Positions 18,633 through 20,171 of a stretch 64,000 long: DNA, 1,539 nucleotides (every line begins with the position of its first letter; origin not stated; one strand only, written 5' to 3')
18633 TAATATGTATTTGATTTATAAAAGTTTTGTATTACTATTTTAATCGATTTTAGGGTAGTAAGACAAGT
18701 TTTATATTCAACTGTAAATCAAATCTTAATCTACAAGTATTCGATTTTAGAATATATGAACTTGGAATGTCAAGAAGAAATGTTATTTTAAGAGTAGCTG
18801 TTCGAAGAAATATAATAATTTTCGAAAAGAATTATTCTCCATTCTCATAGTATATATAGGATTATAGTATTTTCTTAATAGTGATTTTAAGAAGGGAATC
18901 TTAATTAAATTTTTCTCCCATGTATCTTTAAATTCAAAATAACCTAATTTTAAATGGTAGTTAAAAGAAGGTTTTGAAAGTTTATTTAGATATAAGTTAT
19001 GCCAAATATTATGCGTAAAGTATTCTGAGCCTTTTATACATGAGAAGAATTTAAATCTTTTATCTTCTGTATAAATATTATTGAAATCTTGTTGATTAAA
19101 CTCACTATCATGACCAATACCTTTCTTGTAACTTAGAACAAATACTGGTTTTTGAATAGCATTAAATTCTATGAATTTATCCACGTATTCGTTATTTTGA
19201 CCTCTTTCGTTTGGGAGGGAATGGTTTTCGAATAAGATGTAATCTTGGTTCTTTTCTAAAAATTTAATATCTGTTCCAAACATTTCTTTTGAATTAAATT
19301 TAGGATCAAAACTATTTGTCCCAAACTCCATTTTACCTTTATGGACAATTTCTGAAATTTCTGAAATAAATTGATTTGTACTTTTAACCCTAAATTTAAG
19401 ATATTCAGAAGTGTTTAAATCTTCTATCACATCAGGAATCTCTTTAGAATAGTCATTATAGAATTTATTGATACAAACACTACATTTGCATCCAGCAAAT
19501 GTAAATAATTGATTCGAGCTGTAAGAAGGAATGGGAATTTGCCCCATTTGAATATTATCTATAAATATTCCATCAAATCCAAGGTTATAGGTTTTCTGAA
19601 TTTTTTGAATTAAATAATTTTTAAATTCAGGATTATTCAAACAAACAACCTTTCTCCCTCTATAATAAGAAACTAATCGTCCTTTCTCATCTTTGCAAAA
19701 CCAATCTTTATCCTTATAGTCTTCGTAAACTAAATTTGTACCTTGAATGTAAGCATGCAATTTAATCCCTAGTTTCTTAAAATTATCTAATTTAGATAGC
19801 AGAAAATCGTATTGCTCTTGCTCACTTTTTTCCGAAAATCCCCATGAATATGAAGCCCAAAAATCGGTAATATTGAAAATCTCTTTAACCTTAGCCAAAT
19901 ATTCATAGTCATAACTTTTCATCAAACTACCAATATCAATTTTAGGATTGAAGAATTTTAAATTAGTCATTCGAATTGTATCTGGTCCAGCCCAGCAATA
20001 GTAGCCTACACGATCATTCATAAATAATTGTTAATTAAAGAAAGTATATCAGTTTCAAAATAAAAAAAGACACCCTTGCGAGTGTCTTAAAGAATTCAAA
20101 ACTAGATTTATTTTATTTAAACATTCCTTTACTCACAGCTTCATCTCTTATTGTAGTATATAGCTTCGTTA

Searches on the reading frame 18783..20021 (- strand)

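Call 12: search_protein_families(library=pfam, proteins=[window:18783-20021:-], max_evalue=0.001)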
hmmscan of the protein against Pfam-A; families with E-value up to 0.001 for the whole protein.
window:18783-20021:- (412 aa): 3 families
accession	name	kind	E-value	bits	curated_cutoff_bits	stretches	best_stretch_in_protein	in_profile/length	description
PF14871.12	GHL6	-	5.1e-08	33.6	35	1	54-155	26-131/132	Hypothetical glycosyl hydrolase 6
PF14885.12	GHL15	-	1.6e-06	28.7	27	1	100-160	39-100/271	Hypothetical glycosyl hydrolase family 15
PF03537.19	Glyco_hydro_114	-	0.00022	21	27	0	77-158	31-116/231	Glycoside-hydrolase family GH114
